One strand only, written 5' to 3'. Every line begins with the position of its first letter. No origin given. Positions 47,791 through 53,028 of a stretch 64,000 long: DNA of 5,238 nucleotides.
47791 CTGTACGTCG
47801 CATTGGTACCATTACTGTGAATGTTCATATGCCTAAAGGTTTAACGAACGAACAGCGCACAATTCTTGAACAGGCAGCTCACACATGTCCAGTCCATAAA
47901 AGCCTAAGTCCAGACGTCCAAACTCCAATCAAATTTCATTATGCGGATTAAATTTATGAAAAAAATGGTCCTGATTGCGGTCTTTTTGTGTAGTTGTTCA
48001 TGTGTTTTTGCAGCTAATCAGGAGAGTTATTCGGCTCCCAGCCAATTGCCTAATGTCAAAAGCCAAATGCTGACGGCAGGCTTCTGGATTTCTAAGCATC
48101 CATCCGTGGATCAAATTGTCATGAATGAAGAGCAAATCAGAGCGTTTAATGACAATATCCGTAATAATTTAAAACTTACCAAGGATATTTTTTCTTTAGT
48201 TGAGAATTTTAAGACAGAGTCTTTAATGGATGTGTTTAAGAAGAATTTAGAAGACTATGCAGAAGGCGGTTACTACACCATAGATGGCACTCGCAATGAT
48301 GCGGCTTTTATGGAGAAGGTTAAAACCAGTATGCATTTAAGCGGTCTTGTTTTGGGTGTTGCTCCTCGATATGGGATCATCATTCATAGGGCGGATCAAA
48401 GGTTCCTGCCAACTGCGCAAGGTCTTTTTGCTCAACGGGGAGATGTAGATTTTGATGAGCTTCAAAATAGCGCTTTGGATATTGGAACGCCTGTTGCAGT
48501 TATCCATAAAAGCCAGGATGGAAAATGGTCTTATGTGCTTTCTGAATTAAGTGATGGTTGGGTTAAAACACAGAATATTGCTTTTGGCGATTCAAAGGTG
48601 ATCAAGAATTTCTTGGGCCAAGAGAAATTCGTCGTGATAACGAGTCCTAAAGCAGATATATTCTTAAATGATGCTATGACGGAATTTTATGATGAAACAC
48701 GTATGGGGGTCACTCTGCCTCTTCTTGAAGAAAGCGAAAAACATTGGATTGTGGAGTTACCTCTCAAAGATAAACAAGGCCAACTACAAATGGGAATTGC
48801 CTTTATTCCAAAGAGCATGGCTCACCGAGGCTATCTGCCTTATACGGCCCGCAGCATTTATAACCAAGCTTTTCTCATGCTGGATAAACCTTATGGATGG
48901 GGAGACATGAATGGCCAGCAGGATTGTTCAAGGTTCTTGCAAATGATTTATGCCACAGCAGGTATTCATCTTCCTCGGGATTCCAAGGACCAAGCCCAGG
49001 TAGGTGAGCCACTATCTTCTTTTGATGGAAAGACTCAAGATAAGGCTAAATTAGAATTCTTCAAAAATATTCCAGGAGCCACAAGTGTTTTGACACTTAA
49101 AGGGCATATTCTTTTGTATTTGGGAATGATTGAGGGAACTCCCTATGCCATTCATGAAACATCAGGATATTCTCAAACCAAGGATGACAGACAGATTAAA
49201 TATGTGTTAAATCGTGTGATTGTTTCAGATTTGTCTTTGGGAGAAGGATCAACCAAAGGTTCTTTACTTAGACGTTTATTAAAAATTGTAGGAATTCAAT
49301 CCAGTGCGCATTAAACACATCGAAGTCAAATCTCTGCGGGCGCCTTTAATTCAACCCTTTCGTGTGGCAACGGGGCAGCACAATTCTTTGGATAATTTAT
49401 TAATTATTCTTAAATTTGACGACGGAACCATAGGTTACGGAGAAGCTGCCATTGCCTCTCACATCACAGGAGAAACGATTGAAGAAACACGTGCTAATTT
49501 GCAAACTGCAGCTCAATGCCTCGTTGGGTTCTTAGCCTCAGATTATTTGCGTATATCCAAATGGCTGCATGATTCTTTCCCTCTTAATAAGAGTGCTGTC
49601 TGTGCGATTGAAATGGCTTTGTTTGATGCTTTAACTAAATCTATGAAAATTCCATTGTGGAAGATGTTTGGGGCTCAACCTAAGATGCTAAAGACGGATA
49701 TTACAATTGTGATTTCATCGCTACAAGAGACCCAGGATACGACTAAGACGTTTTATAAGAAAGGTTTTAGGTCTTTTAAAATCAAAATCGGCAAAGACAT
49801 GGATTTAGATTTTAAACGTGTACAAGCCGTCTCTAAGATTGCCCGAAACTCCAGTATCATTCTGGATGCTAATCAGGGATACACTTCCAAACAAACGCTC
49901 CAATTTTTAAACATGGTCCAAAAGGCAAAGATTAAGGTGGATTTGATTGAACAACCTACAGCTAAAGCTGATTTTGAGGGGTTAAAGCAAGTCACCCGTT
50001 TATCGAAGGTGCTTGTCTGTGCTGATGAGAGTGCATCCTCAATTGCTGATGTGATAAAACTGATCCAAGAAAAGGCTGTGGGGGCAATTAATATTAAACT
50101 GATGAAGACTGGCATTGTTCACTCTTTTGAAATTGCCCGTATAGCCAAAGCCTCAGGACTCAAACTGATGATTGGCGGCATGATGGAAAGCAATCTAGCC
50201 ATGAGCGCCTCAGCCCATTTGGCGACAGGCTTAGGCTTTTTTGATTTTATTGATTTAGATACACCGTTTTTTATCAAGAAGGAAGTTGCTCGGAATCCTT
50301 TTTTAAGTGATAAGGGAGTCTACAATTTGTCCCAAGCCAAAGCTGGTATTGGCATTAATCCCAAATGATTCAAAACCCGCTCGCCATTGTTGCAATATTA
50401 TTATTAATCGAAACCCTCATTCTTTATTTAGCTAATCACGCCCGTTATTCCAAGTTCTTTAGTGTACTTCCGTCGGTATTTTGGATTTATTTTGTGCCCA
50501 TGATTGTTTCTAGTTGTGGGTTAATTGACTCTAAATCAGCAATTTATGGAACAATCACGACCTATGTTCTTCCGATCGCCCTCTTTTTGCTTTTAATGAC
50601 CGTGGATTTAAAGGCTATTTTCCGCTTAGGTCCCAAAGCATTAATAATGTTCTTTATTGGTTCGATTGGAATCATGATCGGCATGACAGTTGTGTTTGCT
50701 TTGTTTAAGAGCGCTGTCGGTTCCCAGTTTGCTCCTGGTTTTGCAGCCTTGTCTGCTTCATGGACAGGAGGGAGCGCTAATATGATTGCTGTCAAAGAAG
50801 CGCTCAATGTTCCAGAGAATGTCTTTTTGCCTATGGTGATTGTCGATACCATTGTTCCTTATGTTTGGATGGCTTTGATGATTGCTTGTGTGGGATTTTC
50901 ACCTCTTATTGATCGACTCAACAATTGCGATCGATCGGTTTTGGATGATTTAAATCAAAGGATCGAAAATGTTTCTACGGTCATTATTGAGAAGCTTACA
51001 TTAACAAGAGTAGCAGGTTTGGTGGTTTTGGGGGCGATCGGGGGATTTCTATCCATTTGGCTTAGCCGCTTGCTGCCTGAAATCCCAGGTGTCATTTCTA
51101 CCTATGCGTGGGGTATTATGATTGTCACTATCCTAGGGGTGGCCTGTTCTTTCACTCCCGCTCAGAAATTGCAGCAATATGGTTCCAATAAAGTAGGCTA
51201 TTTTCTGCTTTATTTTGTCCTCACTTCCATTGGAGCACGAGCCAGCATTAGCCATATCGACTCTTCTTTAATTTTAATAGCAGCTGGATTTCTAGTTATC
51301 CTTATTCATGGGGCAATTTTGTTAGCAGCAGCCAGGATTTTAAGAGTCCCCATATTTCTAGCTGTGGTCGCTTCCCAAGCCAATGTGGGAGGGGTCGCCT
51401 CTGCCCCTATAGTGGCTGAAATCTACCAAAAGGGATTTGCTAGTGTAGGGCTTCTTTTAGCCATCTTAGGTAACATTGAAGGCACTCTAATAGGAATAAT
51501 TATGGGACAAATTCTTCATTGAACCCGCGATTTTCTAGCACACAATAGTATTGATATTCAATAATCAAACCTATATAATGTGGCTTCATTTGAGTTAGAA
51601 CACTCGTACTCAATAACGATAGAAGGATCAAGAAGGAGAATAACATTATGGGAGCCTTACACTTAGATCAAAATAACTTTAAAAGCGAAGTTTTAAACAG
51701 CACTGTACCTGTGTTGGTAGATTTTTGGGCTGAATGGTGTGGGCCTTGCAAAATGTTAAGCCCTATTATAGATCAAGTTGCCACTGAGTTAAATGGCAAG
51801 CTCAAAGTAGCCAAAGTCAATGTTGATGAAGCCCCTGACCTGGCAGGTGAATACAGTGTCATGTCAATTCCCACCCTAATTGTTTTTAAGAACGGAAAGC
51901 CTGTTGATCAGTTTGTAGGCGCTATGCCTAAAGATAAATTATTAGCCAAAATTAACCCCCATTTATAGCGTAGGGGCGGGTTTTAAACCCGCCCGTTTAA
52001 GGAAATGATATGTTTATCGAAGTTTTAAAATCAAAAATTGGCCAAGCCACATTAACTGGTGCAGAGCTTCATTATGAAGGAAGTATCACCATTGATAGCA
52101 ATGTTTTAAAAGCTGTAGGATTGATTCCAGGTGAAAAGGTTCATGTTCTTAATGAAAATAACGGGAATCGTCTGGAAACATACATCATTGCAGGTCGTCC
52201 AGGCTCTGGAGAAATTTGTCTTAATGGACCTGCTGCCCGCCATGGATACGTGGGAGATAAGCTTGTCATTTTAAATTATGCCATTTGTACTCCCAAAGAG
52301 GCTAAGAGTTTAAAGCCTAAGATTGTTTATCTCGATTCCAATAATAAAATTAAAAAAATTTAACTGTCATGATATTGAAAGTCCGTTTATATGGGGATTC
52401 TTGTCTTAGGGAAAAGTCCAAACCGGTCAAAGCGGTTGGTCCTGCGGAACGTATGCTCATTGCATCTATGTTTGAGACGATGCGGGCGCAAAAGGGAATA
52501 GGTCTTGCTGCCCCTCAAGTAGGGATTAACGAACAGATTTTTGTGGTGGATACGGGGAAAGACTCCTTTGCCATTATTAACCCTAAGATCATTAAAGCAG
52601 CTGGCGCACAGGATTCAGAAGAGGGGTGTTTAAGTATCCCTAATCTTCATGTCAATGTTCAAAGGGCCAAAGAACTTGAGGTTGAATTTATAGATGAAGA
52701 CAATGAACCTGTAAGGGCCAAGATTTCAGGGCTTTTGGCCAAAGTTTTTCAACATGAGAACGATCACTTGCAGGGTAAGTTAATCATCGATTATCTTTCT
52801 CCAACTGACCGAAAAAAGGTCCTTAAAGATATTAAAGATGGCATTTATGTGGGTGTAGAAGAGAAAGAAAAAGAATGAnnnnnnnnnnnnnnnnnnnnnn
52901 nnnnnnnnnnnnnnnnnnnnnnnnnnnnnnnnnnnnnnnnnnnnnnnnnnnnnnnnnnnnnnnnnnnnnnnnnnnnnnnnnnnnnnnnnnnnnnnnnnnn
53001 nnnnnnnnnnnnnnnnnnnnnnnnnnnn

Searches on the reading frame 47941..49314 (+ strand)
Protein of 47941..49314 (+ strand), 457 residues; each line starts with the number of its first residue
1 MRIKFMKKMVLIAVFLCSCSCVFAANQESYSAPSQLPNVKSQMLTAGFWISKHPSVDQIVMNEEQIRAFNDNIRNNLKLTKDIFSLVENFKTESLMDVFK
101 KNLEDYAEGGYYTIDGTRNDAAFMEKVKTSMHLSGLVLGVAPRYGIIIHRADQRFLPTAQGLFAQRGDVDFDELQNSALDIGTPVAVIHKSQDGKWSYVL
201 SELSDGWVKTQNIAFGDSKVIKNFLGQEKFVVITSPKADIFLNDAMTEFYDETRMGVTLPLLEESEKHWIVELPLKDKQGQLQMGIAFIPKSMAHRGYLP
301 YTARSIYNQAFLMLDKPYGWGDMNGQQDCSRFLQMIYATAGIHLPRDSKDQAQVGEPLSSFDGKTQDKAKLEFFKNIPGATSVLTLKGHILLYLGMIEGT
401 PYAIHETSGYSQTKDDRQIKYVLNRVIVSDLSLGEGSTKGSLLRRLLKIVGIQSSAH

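Call 17: search_protein_families(library=pfam, proteins=[window:47941-49314:+], max_evalue=0.0001)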
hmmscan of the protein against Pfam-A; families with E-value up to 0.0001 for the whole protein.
window:47941-49314:+ (457 aa): 2 families
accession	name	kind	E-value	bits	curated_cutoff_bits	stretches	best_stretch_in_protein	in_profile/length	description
PF12913.13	SH3_6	-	7.8e-16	57.8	27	1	167-209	11-53/53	SH3 domain (SH3b1 type)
PF00877.26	NLPC_P60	-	1.1e-07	32.3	23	1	316-394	2-72/105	NlpC/P60 family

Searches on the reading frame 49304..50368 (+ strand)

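Call 17: search_protein_families(library=pfam, proteins=[window:49304-50368:+], max_evalue=0.0001)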
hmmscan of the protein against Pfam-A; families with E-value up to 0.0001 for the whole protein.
window:49304-50368:+ (354 aa): 2 families
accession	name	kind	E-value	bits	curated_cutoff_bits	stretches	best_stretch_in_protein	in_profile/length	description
PF13378.12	MR_MLE_C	-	1.9e-37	129.5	29.4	1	148-353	7-215/219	Enolase C-terminal domain-like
PF02746.21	MR_MLE_N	-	8.5e-09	36.1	22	1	14-123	11-117/117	Mandelate racemase / muconate lactonizing enzyme, N-terminal domain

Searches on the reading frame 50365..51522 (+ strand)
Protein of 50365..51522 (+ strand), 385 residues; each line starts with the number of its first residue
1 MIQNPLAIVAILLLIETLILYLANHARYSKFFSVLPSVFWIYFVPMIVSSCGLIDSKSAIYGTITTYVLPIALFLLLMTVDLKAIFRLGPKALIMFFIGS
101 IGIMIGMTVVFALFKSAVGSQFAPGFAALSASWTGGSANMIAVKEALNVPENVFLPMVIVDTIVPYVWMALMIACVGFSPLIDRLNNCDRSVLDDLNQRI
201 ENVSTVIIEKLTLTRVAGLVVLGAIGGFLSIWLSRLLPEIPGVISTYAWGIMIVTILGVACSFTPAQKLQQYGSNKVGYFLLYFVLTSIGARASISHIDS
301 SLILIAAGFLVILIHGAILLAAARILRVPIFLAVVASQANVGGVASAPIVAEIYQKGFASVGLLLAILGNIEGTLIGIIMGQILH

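Call 17: search_protein_families(library=pfam, proteins=[window:50365-51522:+], max_evalue=0.0001)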
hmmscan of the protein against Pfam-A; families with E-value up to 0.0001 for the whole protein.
window:50365-51522:+ (385 aa): 1 family
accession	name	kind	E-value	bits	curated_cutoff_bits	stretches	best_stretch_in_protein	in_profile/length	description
PF05684.17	DUF819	-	4.4e-80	270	27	1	12-384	3-376/379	Protein of unknown function (DUF819)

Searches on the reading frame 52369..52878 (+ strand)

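Call 18: search_protein_families(library=pfam, proteins=[window:52369-52878:+], max_evalue=0.0001)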
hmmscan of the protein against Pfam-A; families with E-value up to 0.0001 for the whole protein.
window:52369-52878:+ (169 aa): 1 family
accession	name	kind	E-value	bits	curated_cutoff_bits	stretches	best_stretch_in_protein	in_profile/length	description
PF01327.26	Pep_deformylase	-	4.8e-47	159.9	22.8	1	3-148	2-155/156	Polypeptide deformylase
